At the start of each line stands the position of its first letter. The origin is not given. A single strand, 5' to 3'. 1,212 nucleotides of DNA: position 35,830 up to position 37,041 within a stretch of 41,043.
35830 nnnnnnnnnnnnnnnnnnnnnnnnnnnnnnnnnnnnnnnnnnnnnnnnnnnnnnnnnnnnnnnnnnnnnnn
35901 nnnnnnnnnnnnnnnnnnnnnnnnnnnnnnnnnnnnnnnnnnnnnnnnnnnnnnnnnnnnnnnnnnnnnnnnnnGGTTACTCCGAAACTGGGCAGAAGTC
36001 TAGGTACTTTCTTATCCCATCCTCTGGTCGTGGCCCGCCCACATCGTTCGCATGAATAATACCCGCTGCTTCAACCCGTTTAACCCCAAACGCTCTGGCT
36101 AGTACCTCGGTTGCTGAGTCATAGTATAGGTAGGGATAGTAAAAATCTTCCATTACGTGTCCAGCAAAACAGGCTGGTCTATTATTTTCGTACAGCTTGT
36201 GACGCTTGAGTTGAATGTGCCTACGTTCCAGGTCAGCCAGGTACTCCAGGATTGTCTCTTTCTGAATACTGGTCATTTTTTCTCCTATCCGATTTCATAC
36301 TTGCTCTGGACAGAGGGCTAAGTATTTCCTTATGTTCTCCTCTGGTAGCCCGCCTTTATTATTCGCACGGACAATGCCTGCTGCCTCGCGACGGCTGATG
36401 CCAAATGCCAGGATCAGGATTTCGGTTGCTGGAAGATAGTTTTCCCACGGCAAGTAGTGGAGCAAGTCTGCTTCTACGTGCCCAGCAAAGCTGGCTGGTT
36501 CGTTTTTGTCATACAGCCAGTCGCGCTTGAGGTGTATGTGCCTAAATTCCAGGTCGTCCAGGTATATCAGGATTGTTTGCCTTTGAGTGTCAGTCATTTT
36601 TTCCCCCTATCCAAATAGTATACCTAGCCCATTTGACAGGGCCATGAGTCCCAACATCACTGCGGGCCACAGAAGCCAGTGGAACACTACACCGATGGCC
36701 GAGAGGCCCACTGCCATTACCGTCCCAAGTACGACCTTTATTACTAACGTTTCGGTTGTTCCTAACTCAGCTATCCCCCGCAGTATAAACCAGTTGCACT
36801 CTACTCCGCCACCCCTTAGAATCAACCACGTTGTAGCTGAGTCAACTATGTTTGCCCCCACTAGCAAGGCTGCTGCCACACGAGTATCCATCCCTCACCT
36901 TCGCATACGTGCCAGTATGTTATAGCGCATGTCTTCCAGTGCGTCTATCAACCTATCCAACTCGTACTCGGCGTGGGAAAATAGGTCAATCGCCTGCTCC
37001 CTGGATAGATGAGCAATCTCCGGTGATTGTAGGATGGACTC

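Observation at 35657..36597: Five-member paralog family of about 100-aa early proteins (three in tandem here, plus 37308-37625 and 39576-40010)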

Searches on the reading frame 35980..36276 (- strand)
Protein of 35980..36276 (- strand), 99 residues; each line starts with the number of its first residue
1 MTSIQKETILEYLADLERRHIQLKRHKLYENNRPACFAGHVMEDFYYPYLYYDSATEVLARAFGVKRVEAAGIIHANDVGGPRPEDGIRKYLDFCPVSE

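Call 4: search_protein_families(library=pfam, proteins=[window:35980-36276:-], max_evalue=1)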
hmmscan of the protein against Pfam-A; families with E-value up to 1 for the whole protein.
window:35980-36276:- (99 aa): 1 family
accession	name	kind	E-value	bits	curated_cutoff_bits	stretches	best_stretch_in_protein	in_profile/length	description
PF18796.6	LPD1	-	0.16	12.5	27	1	50-63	8-21/78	Large polyvalent protein-associated domain 1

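Call 5: search_protein_families(library=phrogs, proteins=[window:35980-36276:-], max_evalue=1)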
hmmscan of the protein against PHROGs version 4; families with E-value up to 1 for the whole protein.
window:35980-36276:- (99 aa): 1 family
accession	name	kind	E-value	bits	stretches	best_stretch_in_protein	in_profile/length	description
phrog_12106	-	unknown function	0.076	13.9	1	1-26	1-26/65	-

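Call 9: search_dna_similar(query=window:35980-36276:-, collection=phages, mode=protein, max_evalue=0.01, max_rows=30)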
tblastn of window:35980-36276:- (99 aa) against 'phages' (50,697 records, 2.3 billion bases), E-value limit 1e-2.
No match.

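Call 21: search_protein_representatives(alignment_id=A2)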
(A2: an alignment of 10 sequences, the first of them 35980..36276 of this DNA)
Query: 10 sequences, 104 profile positions. Proteins with E-value up to 0.001 (for the whole library): 8; up to 1e-10: 6; up to 1e-30: 4. The best 8 are listed.
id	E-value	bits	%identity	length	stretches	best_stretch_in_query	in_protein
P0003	2.2e-39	149.7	-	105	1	1-103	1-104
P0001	1.0e-36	141.1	-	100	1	1-101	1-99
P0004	1.1e-33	131.3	-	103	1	1-99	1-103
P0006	1.5e-31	124.5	-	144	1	1-103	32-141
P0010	2.0e-27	111.2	-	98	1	1-101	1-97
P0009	2.1e-15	72.6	-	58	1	44-102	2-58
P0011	2.0e-05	40.6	-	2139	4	43-99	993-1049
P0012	2.7e-04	37.0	-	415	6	20-42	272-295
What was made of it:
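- Closest known: Uncharacterised phage proteins in BFVD: A0A6J7XDA0. Different: HMMER does not connect them to this family (call 21).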

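Call 23: predict_structure(alignment_id=A2)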
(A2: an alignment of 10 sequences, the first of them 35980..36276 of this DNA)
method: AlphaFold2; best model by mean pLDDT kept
length: 99 residues; sequences in the alignment: 10
mean_pLDDT: 90.9   pTM: 0.84
mean pLDDT of the five models: 90.9, 90.3, 89.8, 89.3, 88.3
residues with pLDDT >= 90: 75; 70-90: 19; 50-70: 5; < 50: 0
segments of 3 or more residues with pLDDT < 50: none
pLDDT, mean of each block of 10 residues (from residue 1): 95 97 92 93 81 87 95 93 92 83
secondary structure, 60 per line:
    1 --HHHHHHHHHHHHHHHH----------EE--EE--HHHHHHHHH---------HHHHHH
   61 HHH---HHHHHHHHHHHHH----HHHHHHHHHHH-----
elements in order: H3-18 H37-45 H55-63 H67-79 H84-94

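Call 26: fold_search(model_id=the predicted structure, library=pdb)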
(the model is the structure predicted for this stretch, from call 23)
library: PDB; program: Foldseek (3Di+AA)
matches with E <= 10: 37; with E <= 0.001: 0
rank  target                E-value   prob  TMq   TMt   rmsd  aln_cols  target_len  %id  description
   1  4xgu_C                1.6e+00  0.08  0.24  0.10  10.8       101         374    7  Structure of C. elegans PCH-2 (released 2015-05-06)
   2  3ikt_A                3.1e+00  0.18  0.36  0.21   4.7        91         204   11  Crystal structure of a Rex-family repressor/DNA/NAD+ complex from Thermus aquaticus (released 2010-06-09)
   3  3il2_A                3.3e+00  0.15  0.36  0.20   4.6        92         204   11  Crystal structure of a Rex-family repressor R90D mutant/DNA complex from Thermus aquaticus (released 2010-06-09)
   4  3ikv_B                3.5e+00  0.14  0.35  0.20   4.9        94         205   11  Crystal structure of a Rex-family repressor R90D mutant from Thermus aquaticus (released 2010-06-09)
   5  4uus_F                3.5e+00  0.12  0.22  0.31   5.2        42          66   26  CRYSTAL STRUCTURE OF A UBX-EXD-DNA COMPLEX INCLUDING THE UBDA MOTIF (released 2015-02-18)
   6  6oh8_A                3.5e+00  0.03  0.22  0.09  13.0        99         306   19  Crystal structure of (E)-biformene synthase LrdC from Streptomyces sp. strain K155 in the dimeric form (released 2019-04-17)
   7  2r0q_C                4.2e+00  0.04  0.21  0.12  13.6        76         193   17  Crystal structure of a serine recombinase- DNA regulatory complex (released 2008-04-01)
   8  9def                  4.4e+00  0.23  0.33  0.22   3.2        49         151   14  The designed serine hydrolase known as win (released 2025-02-19)
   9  1xcb_C                4.4e+00  0.12  0.35  0.20   5.0        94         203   12  X-ray Structure of a Rex-Family Repressor/NADH Complex from Thermus Aquaticus (released 2004-09-28)
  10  5zz7_B                5.0e+00  0.13  0.37  0.21   4.6        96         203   11  Redox-sensing transcriptional repressor Rex (released 2018-11-07)
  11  1xcb_E                5.6e+00  0.10  0.35  0.20   4.8        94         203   12  X-ray Structure of a Rex-Family Repressor/NADH Complex from Thermus Aquaticus (released 2004-09-28)
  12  1ow4_A                5.6e+00  0.05  0.35  0.31  10.2       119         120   13  Crystal structure of a pheromone binding protein from the cockroach Leucophaea maderae in complex with the fluorescent (released 2003-08-05)
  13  3ikt_B                6.3e+00  0.11  0.36  0.20   4.7        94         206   11  Crystal structure of a Rex-family repressor/DNA/NAD+ complex from Thermus aquaticus (released 2010-06-09)
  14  1b8i_B                6.3e+00  0.08  0.22  0.34   5.3        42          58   26  STRUCTURE OF THE HOMEOTIC UBX/EXD/DNA TERNARY COMPLEX (released 1999-04-12)
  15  5vp3                  6.3e+00  0.04  0.26  0.17   7.2       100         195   15  Light-sensitive photoprotein (released 2018-05-09)
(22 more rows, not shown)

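Call 27: fold_search(model_id=the predicted structure, library=viral)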
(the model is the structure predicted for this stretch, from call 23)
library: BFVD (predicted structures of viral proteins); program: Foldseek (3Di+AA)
matches with E <= 10: 120; with E <= 0.001: 0
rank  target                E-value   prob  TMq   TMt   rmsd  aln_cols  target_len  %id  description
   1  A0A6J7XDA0            2.6e-02  1.00  0.62  0.32   3.8       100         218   16  Uncharacterized protein [uncultured Caudovirales phage]
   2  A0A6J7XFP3            1.2e-01  0.97  0.57  0.17   3.8        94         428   19  Uncharacterized protein [uncultured Caudovirales phage]
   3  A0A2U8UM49            1.4e-01  0.89  0.53  0.43   4.4       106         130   23  (no name in the UniProt tables at hand)
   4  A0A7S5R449            7.7e-01  0.75  0.60  0.49   3.7       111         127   13  (no name in the UniProt tables at hand)
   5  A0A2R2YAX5            1.1e+00  0.25  0.47  0.34   6.4       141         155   13  Uncharacterized protein [Pseudomonas phage PPSC2]
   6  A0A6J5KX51            1.2e+00  0.23  0.42  0.37   6.7        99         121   13  Uncharacterized protein [uncultured Caudovirales phage]
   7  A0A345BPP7            1.2e+00  0.10  0.26  0.23   8.6        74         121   16  (no name in the UniProt tables at hand)
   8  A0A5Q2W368            1.4e+00  0.09  0.26  0.15  13.0        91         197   13  (no name in the UniProt tables at hand)
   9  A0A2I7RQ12            1.8e+00  0.07  0.23  0.14  13.6        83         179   14  (no name in the UniProt tables at hand)
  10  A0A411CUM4            1.9e+00  0.08  0.23  0.13  11.1        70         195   18  (no name in the UniProt tables at hand)
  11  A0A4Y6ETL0            2.5e+00  0.08  0.23  0.21  10.3        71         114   13  HNH endonuclease [Gordonia phage Pupper]
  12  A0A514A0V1            2.5e+00  0.07  0.24  0.12  11.0        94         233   14  Putative HNH endonuclease [Aeromonas phage LAh_9]
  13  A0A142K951            2.6e+00  0.16  0.44  0.41   6.7       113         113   15  Uncharacterized protein [Gordonia phage Yvonnetastic]
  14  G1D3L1                2.6e+00  0.06  0.26  0.16  12.7        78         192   20  RecB [Mycobacterium phage Lesedi]
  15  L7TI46                2.8e+00  0.06  0.25  0.14  12.1        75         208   15  HNH nuclease domain-containing protein [Haloarcula vallismortis tailed virus 1]
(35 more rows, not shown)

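Call 29: search_solved_structures(query=A2, max_evalue=10)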
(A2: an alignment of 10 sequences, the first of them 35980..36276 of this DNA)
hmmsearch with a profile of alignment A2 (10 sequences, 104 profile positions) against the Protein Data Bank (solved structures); distinct sequences matched with E-value up to 10: 0.
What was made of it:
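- On Any protein with a solved structure (PDB): hmmsearch of the family profile against PDB sequences gives 0 hits at E <= 10 (call 29).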

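Call 50: search_protein_families(library=ncbifam, proteins=[window:35980-36276:-], max_evalue=1)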
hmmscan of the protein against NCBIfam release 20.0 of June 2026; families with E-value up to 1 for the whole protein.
window:35980-36276:- (99 aa): 0 families

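Call 51: search_protein_families(library=padloc, proteins=[window:35980-36276:-], max_evalue=1)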
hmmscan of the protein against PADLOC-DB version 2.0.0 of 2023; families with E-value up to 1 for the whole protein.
window:35980-36276:- (99 aa): 0 families

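Call 76: search_dna_similar(query=window:35980-36276:-, collection=phages, mode=protein, max_evalue=10, max_rows=25)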
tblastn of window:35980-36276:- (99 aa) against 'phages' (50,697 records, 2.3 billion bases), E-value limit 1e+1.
Records with a match: 14; places in all: 14; records where one place covers at least 80% of the query: 0.
Best place of each record, by identity: <60% 14.
By first word of the organism name: Arthrobacter 10; Xanthomonas 1; Tortoise 1; Bacteriophage 1; Pseudomonas 1.
By host as written in the record: Arthrobacter globiformis NRRL B-2979 SEA 6; Arthrobacter globiformis B-2979 4; Xanthomonas citri 1; Gopherus morafkai 1; - 1; Pseudomonas aeruginosa 1.
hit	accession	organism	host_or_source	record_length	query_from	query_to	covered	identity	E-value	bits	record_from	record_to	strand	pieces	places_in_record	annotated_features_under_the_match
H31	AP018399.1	Xanthomonas phage XacN1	Xanthomonas citri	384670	32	85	49%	49.0%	9e+0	49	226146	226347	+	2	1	hypothetical protein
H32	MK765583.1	Tortoise microvirus 33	Gopherus morafkai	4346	5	71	68%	34.3%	7e+0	31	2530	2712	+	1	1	DNA pilot protein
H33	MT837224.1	Bacteriophage sp.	human fecal samples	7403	21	63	43%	37.0%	2e+0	32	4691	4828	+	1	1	record has no annotation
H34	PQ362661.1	Arthrobacter phage BenchScraper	Arthrobacter globiformis B-2979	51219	41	72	32%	45.5%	5e+0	32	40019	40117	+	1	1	75: DNA helicase/methylase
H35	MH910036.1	Arthrobacter phage Hestia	Arthrobacter globiformis NRRL B-2979 SEA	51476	41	72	32%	45.5%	5e+0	32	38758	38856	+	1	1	69: DNA helicase/methylase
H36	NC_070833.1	Arthrobacter phage Hestia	Arthrobacter globiformis NRRL B-2979 SEA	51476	41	72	32%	45.5%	5e+0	32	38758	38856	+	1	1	69: DNA helicase/methylase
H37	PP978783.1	Arthrobacter phage Raphaella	Arthrobacter globiformis B-2979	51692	41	72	32%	45.5%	5e+0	32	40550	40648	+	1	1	76: DNA helicase/methylase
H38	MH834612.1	Arthrobacter phage Faja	Arthrobacter globiformis NRRL B-2979 SEA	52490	41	72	32%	45.5%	5e+0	32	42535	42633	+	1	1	78: DNA helicase/methylase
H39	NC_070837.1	Arthrobacter phage Faja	Arthrobacter globiformis NRRL B-2979 SEA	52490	41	72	32%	45.5%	5e+0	32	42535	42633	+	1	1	78: DNA helicase/methylase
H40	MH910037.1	Arthrobacter phage Isolde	Arthrobacter globiformis NRRL B-2979 SEA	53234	41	72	32%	45.5%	5e+0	32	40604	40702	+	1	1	73: DNA helicase/methylase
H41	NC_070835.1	Arthrobacter phage Isolde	Arthrobacter globiformis NRRL B-2979 SEA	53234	41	72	32%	45.5%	5e+0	32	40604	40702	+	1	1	73: DNA helicase/methylase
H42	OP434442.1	Arthrobacter phage RadFad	Arthrobacter globiformis B-2979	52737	41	72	32%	45.5%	5e+0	31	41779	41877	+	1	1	80: DNA helicase/methyltransferase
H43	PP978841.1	Arthrobacter phage BillyTP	Arthrobacter globiformis B-2979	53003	41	72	32%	45.5%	5e+0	31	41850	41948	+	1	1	76: DNA helicase/methylase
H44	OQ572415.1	Pseudomonas phage Y15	Pseudomonas aeruginosa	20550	32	64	33%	42.4%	5e-1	34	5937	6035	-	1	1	record has no annotation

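Call 78: get_annotated_region(hit=H31, flank=2500)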
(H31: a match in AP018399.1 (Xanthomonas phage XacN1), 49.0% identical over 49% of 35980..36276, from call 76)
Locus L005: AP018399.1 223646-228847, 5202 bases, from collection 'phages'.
description: Xanthomonas phage XacN1 DNA, complete genome.
organism: Xanthomonas phage XacN1 (NCBI taxid 2042251)
taxonomy: Viruses; Duplodnaviria; Heunggongvirae; Uroviricota; Caudoviricetes
host: Xanthomonas citri; source: -; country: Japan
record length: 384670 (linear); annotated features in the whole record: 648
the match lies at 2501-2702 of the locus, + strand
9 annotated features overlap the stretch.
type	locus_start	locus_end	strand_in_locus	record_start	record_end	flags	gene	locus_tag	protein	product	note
CDS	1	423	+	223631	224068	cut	-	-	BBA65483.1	predicted ORF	ORF335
CDS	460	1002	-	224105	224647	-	-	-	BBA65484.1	predicted ORF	ORF336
CDS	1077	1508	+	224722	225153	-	-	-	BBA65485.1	NUDIX domain containing protein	ORF337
CDS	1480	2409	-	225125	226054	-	-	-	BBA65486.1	hypothetical protein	ORF338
CDS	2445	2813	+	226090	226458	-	-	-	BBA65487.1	hypothetical protein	ORF339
CDS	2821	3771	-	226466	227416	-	-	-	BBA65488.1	RnaseH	ORF340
CDS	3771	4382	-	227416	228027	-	-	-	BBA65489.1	predicted ORF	ORF341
CDS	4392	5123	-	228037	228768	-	-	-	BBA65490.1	predicted ORF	ORF342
CDS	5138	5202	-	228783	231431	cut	-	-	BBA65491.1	DNA polymerase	ORF343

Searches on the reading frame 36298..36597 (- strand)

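Call 4: search_protein_families(library=pfam, proteins=[window:36298-36597:-], max_evalue=1)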
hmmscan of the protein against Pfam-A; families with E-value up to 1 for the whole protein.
window:36298-36597:- (100 aa): 1 family
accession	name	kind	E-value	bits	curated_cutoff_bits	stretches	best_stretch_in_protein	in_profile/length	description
PF06055.17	ExoD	-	0.059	13.2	23.8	1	48-73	137-162/180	Exopolysaccharide synthesis, ExoD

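Call 5: search_protein_families(library=phrogs, proteins=[window:36298-36597:-], max_evalue=1)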
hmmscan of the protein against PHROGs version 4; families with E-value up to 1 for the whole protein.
window:36298-36597:- (100 aa): 1 family
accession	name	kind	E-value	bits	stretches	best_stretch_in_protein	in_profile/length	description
phrog_1028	-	head and packaging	0.55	10.6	1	57-91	242-276/591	head maturation protease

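Call 50: search_protein_families(library=ncbifam, proteins=[window:36298-36597:-], max_evalue=1)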
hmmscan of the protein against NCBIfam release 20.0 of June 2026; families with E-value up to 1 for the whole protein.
window:36298-36597:- (100 aa): 0 families

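Call 51: search_protein_families(library=padloc, proteins=[window:36298-36597:-], max_evalue=1)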
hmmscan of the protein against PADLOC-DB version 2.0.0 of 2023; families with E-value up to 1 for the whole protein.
window:36298-36597:- (100 aa): 0 families

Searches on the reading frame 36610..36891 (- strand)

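Call 14: search_protein_families(library=pfam, proteins=[window:36610-36891:-], max_evalue=0.01)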
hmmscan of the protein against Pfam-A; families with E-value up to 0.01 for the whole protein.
window:36610-36891:- (94 aa): 1 family
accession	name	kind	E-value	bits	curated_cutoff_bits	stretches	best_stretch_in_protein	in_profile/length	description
PF18902.5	DUF5658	-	0.0096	17.1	25.2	0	13-72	3-62/82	Domain of unknown function (DUF5658)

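Call 56: search_protein_families(library=phrogs, proteins=[window:36610-36891:-], max_evalue=0.01)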
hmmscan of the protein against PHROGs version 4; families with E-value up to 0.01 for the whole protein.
window:36610-36891:- (94 aa): 0 families
